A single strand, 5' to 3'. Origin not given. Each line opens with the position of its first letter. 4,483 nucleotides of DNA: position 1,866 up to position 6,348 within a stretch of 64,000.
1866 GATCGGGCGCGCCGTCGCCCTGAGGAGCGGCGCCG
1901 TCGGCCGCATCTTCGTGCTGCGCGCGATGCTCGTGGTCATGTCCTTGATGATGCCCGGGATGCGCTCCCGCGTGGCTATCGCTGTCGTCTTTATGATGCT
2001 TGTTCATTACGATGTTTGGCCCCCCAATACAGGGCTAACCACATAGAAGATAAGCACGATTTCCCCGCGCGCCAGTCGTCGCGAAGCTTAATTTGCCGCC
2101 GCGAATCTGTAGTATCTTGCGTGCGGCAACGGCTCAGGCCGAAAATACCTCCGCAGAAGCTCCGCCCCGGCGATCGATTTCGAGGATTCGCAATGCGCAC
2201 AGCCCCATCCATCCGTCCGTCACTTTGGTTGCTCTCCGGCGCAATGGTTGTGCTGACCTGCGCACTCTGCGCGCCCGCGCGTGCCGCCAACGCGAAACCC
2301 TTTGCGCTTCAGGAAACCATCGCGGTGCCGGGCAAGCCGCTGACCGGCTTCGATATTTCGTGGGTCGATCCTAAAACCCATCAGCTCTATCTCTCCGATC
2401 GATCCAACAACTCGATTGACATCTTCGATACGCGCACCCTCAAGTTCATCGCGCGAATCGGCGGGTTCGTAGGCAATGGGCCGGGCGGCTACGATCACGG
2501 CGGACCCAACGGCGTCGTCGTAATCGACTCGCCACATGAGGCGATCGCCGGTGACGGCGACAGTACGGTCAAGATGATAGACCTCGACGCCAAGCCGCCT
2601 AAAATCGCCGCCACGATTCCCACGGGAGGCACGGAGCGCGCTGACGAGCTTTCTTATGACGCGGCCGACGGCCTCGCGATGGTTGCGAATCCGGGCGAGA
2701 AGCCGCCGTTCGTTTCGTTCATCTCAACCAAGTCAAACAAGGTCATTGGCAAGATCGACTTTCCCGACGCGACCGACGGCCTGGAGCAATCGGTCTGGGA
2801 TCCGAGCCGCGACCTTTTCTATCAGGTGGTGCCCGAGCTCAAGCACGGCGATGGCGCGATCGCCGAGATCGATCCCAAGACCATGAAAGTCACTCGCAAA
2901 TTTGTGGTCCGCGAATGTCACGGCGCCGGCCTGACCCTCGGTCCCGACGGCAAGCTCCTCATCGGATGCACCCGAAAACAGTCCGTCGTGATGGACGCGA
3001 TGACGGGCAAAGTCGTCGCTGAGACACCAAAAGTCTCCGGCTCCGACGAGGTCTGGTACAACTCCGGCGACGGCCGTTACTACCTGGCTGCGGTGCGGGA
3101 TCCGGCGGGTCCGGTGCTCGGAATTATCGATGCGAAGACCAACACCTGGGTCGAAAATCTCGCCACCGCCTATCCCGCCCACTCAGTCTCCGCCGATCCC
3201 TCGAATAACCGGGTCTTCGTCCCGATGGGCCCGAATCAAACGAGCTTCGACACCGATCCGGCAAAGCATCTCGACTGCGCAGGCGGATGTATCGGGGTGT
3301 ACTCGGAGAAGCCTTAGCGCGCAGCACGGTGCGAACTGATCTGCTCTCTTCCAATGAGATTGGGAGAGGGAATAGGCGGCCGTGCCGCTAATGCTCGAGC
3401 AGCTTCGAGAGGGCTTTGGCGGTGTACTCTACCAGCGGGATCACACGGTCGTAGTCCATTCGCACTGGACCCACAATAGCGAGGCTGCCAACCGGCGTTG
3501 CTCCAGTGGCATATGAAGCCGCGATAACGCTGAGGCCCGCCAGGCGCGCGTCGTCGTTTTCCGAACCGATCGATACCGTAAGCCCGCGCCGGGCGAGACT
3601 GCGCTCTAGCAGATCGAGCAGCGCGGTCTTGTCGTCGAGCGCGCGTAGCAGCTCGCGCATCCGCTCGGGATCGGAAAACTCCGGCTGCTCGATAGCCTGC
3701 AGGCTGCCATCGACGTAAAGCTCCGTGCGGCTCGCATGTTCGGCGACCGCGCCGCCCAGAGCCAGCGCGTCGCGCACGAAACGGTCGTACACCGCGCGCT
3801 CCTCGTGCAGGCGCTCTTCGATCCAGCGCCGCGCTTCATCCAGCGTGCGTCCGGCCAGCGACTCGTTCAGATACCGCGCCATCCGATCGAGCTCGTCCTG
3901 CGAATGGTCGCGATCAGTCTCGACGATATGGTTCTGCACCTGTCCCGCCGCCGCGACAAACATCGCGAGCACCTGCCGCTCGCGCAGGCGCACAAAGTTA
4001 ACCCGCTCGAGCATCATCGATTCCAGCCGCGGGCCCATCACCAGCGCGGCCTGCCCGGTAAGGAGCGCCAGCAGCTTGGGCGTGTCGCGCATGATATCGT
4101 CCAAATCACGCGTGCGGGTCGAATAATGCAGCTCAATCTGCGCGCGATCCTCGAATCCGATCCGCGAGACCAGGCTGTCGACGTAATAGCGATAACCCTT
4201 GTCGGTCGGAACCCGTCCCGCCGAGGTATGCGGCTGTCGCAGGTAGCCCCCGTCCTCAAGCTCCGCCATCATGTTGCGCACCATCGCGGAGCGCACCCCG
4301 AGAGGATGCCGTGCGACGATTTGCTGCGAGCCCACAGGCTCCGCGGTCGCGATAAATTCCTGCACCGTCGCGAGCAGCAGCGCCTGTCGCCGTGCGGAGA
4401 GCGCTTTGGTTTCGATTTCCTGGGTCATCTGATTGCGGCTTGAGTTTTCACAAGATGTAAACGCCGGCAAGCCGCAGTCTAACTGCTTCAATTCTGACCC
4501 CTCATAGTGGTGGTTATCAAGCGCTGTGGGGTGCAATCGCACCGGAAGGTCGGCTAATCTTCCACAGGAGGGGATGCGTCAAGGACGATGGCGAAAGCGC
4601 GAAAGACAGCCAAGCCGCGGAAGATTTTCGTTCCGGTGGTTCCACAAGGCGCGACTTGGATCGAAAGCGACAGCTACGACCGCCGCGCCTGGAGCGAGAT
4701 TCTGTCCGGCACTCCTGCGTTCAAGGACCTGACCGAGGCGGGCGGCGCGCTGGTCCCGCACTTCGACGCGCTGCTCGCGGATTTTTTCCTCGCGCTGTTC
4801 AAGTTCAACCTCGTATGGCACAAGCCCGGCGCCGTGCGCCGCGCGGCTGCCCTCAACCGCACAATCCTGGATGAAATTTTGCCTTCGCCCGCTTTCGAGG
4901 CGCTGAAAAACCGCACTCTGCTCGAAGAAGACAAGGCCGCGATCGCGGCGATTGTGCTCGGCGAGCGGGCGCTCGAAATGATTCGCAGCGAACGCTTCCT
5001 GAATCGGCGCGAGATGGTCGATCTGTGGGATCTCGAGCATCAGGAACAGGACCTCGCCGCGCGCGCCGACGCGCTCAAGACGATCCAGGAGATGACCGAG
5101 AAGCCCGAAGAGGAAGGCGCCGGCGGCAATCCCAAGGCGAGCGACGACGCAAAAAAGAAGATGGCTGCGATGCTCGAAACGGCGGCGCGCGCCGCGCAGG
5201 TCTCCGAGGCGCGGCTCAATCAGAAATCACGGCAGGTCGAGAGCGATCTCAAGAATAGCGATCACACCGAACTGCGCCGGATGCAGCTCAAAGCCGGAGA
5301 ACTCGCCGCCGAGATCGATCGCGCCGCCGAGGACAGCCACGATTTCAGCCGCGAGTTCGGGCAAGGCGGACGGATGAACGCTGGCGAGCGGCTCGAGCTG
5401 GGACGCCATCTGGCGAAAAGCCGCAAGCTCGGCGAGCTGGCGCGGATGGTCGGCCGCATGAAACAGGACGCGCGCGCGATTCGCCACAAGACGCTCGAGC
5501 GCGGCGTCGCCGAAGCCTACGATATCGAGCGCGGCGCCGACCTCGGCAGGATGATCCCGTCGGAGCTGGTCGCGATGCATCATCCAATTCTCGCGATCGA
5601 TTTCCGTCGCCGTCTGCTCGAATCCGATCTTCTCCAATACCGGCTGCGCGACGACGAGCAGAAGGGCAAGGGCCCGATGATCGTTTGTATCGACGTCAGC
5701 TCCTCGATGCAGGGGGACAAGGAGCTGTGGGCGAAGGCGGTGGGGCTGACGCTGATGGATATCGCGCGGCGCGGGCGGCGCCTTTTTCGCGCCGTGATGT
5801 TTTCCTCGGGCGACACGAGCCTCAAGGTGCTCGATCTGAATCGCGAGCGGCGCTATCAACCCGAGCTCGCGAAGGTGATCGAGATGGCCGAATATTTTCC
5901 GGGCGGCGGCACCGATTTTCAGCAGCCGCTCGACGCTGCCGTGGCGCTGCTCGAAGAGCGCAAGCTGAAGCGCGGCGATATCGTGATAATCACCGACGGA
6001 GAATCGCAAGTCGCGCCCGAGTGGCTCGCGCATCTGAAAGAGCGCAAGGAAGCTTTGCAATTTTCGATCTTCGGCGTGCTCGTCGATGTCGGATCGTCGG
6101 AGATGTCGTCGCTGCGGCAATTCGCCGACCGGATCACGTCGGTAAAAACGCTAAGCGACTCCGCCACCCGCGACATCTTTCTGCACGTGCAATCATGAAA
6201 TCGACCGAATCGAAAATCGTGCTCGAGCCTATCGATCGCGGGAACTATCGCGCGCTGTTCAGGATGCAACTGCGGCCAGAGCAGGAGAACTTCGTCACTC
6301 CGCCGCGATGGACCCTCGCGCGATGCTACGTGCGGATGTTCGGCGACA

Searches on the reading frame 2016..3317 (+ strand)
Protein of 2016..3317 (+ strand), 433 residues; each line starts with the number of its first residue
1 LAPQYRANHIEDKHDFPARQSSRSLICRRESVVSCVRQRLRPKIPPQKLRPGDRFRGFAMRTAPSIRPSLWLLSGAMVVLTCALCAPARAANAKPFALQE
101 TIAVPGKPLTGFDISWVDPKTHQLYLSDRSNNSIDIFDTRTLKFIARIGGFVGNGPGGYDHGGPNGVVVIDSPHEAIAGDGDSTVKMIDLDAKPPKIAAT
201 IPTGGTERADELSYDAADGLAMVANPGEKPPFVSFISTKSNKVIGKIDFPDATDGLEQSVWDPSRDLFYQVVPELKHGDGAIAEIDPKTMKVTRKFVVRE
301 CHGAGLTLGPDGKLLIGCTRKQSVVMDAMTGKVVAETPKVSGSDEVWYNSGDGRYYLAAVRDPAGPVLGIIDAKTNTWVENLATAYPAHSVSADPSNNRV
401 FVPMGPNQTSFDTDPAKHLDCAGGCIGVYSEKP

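Call 69: search_protein_families(library=pfam, proteins=[window:2016-3317:+], max_evalue=0.001)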
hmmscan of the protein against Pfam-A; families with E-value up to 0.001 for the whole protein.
window:2016-3317:+ (433 aa): 1 family
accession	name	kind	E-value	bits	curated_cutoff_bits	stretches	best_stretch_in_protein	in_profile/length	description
PF25174.1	Beta-prop_THOC3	-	2e-06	27.4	305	1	172-398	58-267/272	THOC3 beta-propeller domain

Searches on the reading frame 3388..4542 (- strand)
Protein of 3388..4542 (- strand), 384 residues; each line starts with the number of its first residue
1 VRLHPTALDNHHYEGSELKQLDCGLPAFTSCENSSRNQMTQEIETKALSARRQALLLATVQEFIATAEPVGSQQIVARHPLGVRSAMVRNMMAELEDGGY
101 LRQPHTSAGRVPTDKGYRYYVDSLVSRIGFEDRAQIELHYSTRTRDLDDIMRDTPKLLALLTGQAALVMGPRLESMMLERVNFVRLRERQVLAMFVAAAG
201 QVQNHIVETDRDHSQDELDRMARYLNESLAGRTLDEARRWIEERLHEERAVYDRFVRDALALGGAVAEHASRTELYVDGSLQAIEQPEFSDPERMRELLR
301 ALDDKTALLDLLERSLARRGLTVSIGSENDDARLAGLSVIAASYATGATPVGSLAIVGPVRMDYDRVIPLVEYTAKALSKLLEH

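Call 69: search_protein_families(library=pfam, proteins=[window:3388-4542:-], max_evalue=0.001)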
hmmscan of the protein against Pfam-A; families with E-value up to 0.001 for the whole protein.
window:3388-4542:- (384 aa): 1 family
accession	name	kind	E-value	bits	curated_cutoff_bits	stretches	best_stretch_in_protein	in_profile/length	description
PF01628.27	HrcA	-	2.4e-59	201.3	22.2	1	148-368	1-215/215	HrcA protein C terminal domain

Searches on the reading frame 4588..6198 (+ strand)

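Call 69: search_protein_families(library=pfam, proteins=[window:4588-6198:+], max_evalue=0.001)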
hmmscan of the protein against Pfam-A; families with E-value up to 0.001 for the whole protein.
window:4588-6198:+ (536 aa): 3 families
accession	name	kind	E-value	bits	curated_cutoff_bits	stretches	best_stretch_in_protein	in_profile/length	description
PF13519.12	VWA_2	-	1.4e-08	35.8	27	1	364-472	1-107/107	von Willebrand factor type A domain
PF05762.20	VWA_CoxE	-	1.5e-07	31.5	26.4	1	348-484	43-173/222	VWA domain containing CoxE-like protein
PF00092.34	VWA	-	2.4e-05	25.1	23.8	1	365-525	3-165/174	von Willebrand factor type A domain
